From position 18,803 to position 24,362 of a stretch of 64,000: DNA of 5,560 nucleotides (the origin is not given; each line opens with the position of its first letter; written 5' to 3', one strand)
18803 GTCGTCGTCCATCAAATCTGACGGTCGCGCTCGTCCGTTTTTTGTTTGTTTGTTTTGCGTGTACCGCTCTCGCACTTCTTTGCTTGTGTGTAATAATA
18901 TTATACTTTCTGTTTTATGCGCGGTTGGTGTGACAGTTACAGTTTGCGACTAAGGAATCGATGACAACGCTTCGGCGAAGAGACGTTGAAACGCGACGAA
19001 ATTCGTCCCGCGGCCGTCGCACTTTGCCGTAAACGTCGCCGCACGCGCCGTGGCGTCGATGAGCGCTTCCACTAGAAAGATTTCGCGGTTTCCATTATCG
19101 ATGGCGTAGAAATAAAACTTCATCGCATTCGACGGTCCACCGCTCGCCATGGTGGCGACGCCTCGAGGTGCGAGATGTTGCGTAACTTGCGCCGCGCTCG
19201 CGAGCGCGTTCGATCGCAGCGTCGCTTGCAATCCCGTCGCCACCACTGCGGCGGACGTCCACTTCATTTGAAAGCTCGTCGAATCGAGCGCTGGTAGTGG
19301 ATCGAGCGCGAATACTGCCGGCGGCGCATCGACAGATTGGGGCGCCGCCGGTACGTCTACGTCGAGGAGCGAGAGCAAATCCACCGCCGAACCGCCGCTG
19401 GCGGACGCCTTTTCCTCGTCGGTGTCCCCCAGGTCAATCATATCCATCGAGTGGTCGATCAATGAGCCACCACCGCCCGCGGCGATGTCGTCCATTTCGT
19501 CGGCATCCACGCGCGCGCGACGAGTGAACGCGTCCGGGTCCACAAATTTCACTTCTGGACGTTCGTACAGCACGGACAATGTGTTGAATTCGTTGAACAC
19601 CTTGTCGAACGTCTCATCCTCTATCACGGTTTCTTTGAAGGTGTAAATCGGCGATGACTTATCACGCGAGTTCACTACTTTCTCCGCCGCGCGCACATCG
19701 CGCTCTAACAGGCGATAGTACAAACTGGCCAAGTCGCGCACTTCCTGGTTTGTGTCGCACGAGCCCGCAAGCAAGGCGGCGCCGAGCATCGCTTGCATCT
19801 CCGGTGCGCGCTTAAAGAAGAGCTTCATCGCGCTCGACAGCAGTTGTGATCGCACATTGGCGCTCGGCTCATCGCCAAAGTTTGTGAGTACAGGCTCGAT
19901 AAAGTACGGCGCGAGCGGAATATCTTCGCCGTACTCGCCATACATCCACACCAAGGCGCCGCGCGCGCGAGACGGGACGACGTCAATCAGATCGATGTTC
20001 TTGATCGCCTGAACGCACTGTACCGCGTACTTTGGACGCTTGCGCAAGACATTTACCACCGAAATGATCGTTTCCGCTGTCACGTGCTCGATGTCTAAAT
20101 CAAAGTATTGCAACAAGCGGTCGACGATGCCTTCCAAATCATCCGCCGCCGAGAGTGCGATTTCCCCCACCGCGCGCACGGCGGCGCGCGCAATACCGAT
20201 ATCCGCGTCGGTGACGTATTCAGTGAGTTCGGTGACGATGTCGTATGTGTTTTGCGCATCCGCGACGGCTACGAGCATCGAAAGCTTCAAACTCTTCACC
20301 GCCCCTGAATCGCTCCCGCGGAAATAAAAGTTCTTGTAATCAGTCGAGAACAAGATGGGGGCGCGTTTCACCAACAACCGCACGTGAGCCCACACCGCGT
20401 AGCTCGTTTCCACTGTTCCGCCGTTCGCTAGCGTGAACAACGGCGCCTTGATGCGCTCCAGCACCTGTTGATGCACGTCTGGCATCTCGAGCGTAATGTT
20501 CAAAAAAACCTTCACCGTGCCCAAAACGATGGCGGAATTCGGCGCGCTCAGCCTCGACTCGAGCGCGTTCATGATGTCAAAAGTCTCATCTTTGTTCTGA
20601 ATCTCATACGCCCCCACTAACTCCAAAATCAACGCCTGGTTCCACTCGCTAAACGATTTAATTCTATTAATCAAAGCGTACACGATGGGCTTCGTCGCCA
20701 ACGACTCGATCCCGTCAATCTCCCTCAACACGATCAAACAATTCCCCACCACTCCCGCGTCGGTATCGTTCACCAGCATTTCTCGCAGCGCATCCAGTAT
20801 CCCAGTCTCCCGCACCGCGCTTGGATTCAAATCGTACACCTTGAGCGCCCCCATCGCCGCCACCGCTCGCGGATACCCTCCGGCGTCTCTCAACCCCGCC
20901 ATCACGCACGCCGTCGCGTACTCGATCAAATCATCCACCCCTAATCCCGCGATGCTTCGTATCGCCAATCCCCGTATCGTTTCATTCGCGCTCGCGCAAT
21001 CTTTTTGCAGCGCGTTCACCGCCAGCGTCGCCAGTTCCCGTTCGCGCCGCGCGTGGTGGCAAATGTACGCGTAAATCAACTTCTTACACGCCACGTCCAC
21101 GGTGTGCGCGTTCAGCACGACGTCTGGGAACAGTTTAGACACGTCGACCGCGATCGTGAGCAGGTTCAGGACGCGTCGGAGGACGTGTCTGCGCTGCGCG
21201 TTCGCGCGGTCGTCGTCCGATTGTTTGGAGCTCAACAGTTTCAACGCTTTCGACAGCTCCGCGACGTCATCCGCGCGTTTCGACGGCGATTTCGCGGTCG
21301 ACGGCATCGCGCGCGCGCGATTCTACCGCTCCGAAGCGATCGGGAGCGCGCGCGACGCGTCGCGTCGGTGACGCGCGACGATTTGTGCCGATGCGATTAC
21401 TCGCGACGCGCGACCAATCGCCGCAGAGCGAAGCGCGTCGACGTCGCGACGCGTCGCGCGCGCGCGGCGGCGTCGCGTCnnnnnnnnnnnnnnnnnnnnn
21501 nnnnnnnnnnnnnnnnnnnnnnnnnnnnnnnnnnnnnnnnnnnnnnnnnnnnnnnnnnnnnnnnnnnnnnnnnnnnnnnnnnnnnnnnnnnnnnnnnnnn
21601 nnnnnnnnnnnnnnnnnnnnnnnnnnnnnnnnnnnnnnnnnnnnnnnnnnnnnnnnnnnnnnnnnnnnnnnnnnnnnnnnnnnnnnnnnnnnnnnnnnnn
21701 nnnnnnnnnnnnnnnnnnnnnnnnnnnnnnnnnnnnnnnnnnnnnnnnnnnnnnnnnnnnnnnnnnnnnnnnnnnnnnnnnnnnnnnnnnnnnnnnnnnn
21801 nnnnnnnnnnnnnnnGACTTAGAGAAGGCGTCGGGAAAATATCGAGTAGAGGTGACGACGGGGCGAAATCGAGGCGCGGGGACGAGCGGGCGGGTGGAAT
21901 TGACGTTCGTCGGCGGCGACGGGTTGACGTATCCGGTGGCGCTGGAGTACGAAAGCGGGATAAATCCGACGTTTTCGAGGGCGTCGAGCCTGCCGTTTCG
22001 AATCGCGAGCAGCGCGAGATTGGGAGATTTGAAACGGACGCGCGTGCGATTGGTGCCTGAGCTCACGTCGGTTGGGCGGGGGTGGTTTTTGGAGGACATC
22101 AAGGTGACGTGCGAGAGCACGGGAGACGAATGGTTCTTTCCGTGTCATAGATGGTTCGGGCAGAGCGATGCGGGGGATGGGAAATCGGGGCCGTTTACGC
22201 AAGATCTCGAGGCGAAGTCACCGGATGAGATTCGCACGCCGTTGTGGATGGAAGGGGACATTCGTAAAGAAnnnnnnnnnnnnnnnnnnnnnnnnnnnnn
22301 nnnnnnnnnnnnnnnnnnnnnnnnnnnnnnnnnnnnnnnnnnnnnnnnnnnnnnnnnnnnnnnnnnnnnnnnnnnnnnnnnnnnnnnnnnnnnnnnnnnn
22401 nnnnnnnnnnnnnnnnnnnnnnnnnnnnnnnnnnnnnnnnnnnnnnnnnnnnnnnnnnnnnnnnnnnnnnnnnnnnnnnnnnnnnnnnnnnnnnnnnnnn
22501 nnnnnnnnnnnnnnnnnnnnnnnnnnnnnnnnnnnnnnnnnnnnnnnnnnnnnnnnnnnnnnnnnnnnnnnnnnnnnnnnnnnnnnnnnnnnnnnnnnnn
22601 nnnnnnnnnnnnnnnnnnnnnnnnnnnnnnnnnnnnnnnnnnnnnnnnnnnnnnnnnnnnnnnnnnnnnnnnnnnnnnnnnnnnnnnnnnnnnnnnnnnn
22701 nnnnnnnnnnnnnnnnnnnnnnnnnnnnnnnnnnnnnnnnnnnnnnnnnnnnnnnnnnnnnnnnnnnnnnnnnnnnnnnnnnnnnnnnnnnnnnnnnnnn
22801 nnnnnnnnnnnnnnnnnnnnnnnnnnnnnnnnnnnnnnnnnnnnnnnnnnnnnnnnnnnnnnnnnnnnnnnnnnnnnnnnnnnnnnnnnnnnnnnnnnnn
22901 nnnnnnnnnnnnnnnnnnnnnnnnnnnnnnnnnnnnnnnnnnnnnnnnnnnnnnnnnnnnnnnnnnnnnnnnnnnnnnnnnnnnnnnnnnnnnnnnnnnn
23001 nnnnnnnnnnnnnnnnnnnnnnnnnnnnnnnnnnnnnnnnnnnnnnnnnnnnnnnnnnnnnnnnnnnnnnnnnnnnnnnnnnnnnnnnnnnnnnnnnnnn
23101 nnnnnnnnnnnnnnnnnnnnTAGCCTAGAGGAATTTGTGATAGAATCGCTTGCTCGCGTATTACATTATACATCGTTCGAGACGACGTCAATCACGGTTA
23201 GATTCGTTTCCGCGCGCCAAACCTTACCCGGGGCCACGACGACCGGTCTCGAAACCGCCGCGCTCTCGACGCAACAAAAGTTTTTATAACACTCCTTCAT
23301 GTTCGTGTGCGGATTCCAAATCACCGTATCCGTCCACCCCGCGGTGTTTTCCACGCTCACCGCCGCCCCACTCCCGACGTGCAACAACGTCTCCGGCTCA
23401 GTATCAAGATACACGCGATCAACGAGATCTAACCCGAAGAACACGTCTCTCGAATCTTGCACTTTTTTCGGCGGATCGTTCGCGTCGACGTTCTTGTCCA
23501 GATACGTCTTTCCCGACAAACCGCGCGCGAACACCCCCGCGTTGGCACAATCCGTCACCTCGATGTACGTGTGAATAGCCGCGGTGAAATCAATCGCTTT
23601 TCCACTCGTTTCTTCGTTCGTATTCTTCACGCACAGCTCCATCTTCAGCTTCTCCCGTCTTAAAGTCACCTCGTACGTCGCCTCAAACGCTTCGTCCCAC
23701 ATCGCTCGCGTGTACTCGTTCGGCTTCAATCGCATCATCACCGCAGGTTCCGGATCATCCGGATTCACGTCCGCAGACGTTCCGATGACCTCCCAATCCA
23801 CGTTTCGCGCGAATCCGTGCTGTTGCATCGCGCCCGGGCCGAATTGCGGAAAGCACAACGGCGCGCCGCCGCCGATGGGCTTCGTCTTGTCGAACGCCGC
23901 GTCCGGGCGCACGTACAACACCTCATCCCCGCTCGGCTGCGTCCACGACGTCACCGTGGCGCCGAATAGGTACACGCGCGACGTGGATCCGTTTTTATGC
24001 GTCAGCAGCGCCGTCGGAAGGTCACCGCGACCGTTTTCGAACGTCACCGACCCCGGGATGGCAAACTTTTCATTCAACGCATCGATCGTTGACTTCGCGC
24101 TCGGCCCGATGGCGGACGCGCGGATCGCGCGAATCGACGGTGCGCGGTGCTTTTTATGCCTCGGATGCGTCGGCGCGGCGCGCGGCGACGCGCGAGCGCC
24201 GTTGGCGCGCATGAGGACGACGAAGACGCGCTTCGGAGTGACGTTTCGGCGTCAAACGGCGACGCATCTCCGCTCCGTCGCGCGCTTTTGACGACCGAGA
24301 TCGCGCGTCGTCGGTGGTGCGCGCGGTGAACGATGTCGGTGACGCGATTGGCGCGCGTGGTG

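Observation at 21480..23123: PLAT/LH2 domain fused to a PTC7-type PP2C phosphatase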

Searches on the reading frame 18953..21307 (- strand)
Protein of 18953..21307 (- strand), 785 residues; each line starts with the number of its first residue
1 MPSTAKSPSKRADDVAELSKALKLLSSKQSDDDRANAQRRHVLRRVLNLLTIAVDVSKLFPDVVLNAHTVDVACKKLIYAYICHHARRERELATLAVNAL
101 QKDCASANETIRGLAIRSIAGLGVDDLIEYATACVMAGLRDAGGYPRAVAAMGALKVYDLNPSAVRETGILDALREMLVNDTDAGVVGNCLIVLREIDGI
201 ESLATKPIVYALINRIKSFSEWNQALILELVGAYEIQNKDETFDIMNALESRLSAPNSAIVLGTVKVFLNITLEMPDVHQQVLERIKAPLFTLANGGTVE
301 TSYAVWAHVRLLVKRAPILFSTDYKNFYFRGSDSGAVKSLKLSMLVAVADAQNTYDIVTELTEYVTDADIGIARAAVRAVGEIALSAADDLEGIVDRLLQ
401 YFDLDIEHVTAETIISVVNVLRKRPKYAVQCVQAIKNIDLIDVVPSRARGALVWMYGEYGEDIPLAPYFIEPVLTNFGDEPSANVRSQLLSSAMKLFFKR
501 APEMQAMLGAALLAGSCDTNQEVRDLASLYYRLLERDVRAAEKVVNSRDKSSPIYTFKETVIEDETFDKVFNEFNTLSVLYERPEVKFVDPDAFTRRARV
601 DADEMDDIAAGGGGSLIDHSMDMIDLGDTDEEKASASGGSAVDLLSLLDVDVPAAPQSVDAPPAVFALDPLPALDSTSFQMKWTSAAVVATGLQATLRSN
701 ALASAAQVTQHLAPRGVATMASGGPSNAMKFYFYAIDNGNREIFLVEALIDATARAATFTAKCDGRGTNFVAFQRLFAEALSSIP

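Call 35: search_protein_families(library=pfam, proteins=[window:18953-21307:-], max_evalue=0.0001)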
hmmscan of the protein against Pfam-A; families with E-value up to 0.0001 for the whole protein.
window:18953-21307:- (785 aa): 3 families
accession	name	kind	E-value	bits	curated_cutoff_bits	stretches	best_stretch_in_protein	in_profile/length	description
PF01602.26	Adaptin_N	-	6.5e-68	230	37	1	27-536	15-522/524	Adaptin N terminal region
PF12717.13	Cnd1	-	6.3e-31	108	26.4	1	110-270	1-162/162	non-SMC mitotic condensation complex subunit 1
PF09066.15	B2-adapt-app_C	-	3.1e-14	53.4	22.6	1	672-778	4-109/112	Beta2-adaptin appendage, C-terminal sub-domain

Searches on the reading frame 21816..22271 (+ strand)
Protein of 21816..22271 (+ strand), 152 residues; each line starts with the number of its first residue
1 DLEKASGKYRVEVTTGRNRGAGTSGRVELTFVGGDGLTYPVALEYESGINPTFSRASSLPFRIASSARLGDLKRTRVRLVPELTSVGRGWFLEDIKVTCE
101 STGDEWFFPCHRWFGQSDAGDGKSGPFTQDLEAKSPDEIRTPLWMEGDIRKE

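Call 22: find_homologous_proteins(query=A2, max_evalue=0.000001)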
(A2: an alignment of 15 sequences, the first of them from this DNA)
Query A2 (15 sequences) (126 aa, profile of the alignment): 7 proteins with E <= 0.000001 among 2778 candidates.
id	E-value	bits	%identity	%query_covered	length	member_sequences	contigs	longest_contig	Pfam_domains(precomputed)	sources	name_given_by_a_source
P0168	1.8e-32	130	60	98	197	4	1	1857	PF01477.29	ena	-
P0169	1.8e-21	94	100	72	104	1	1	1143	PF01477.29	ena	-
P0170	3.5e-20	90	32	91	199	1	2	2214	PF01477.29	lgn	-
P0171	2.4e-19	88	39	22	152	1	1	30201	PF01477.29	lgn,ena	-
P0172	6.0e-19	86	35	56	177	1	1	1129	PF01477.29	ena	-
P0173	1.7e-18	85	31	66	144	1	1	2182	PF01477.29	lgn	-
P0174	8.0e-16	76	86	67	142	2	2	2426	-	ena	-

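Call 36: predict_structure(alignment_id=A3)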
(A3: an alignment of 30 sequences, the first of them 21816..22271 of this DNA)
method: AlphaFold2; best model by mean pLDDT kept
length: 152 residues; sequences in the alignment: 30
mean_pLDDT: 87.0   pTM: 0.82
mean pLDDT of the five models: 87.0, 86.8, 86.4, 85.7, 85.5
residues with pLDDT >= 90: 104; 70-90: 21; 50-70: 20; < 50: 7
segments of 3 or more residues with pLDDT < 50: 147-150
pLDDT, mean of each block of 10 residues (from residue 1): 73 95 94 96 77 90 93 97 79 97 95 93 95 85 53 48
secondary structure, 60 per line:
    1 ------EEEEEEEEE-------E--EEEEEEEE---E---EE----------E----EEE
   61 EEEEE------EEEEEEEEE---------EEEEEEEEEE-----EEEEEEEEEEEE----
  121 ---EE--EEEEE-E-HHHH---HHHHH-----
elements in order: E7-15 E26-33 E58-65 E72-80 E90-99 E105-116 E128-132 H136-139 H143-147

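Call 38: fold_search(model_id=the predicted structure, library=pdb)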
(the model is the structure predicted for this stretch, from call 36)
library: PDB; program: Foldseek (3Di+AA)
matches with E <= 10: 943; with E <= 0.001: 82
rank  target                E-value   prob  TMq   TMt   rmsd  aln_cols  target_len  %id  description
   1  3fg3_A                2.8e-10  1.00  0.70  0.16   1.3       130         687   20  Crystal structure of Delta413-417:GS I805W LOX (released 2009-08-18)
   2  4qwt_B                4.6e-10  1.00  0.70  0.16   1.4       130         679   20  Anaerobic crystal structure of delta413-417:GS LOX in complex with arachidonate (released 2014-09-24)
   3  3fg3_C                4.6e-10  1.00  0.70  0.16   1.4       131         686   20  Crystal structure of Delta413-417:GS I805W LOX (released 2009-08-18)
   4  3v92_B                5.1e-10  1.00  0.66  0.16   6.1       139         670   22  S663A Stable-5-LOX (released 2012-05-02)
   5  3fg1_B                6.0e-10  1.00  0.68  0.16   2.6       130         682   21  Crystal structure of Delta413-417:GS LOX (released 2009-08-18)
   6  3fg1_A                6.7e-10  1.00  0.70  0.16   3.8       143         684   19  Crystal structure of Delta413-417:GS LOX (released 2009-08-18)
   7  4qwt_A                7.0e-10  1.00  0.70  0.16   1.4       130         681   20  Anaerobic crystal structure of delta413-417:GS LOX in complex with arachidonate (released 2014-09-24)
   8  3v99_A                7.0e-10  1.00  0.65  0.16   3.2       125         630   23  S663D Stable-5-LOX in complex with Arachidonic Acid (released 2012-05-02)
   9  4qwt_C                7.8e-10  1.00  0.68  0.16   2.6       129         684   21  Anaerobic crystal structure of delta413-417:GS LOX in complex with arachidonate (released 2014-09-24)
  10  3fg1_D                8.3e-10  1.00  0.68  0.16   2.6       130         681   21  Crystal structure of Delta413-417:GS LOX (released 2009-08-18)
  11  3o8y_B                8.3e-10  1.00  0.65  0.15   3.3       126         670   23  Stable-5-Lipoxygenase (released 2011-01-19)
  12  4nre                  8.3e-10  1.00  0.66  0.16   3.3       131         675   25  The structure of human 15-lipoxygenase-2 with a substrate mimic (released 2014-02-12)
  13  3fg3_B                8.7e-10  1.00  0.69  0.16   1.3       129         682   20  Crystal structure of Delta413-417:GS I805W LOX (released 2009-08-18)
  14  3fg1_C                9.2e-10  1.00  0.68  0.16   2.6       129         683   21  Crystal structure of Delta413-417:GS LOX (released 2009-08-18)
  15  3fg4_A                1.1e-09  1.00  0.70  0.16   1.4       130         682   20  Crystal structure of Delta413-417:GS I805A LOX (released 2009-08-18)
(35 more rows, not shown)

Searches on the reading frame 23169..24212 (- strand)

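Call 35: search_protein_families(library=pfam, proteins=[window:23169-24212:-], max_evalue=0.0001)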
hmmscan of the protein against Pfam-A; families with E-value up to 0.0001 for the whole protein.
window:23169-24212:- (348 aa): 1 family
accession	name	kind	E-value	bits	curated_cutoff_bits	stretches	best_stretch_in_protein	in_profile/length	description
PF01263.26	Aldose_epim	-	3.8e-39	135.3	27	1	69-338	4-298/299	Aldose 1-epimerase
